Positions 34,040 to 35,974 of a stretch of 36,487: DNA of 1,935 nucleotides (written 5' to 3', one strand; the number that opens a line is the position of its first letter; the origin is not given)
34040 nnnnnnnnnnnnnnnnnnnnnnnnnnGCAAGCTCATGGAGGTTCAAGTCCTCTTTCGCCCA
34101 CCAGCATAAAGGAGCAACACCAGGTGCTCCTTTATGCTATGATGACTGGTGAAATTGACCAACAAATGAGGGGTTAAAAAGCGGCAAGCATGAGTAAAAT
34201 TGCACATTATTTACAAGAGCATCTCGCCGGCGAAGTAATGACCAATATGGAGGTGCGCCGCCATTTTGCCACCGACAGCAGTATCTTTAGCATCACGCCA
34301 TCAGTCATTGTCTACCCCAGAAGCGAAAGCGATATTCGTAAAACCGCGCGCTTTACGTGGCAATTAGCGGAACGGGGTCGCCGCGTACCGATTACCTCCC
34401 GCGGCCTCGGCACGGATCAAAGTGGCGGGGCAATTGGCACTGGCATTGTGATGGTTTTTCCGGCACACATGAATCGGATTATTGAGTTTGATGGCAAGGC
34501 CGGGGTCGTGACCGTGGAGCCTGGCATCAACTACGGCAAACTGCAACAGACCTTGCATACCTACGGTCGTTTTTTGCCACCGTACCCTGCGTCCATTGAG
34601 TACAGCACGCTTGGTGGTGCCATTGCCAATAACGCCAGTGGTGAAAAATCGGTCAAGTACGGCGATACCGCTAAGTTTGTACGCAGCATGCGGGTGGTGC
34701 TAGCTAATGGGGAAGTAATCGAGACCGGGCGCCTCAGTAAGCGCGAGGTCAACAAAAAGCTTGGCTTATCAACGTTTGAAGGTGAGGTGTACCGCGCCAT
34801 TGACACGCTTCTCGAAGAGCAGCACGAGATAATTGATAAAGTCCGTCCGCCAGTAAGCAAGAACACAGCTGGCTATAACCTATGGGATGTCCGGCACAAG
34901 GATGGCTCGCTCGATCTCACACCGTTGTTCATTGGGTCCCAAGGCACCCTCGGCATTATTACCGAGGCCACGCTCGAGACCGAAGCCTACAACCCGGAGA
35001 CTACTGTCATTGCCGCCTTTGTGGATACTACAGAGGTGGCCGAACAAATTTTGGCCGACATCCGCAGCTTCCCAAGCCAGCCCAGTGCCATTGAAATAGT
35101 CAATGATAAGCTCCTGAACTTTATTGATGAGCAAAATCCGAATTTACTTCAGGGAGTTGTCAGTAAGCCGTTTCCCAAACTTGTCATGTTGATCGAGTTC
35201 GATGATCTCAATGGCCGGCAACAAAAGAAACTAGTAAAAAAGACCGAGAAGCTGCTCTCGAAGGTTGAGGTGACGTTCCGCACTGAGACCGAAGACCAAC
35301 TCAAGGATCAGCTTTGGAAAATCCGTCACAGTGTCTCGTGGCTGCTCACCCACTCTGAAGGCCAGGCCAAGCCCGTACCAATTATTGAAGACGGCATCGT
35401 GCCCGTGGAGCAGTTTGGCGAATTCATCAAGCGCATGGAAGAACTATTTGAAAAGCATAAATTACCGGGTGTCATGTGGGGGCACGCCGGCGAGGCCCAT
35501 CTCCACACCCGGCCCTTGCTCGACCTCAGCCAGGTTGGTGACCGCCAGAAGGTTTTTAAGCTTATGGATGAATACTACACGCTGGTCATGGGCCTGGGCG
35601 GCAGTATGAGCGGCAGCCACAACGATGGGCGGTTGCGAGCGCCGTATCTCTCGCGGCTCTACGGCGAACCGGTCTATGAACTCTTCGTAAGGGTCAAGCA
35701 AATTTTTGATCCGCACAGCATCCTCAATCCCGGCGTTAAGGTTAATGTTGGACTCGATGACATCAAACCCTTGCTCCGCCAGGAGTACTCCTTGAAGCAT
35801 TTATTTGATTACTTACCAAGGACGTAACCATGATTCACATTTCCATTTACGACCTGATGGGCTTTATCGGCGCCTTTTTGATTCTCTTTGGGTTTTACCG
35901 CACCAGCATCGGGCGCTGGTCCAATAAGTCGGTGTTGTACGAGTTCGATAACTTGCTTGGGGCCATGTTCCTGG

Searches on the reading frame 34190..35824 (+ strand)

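Call 6: search_protein_families(library=pfam, max_evalue=0.1, proteins=[window:34190-35824:+])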
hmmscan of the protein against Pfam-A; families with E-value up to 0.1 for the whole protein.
window:34190-35824:+ (545 aa): 2 families
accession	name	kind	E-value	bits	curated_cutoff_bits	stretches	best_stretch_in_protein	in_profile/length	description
PF02913.24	FAD-oxidase_C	-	3.8e-45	155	21.2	1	270-515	4-246/248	FAD linked oxidases, C-terminal domain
PF01565.28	FAD_binding_4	-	3e-35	121.4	26.4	1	37-180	1-139/139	FAD binding domain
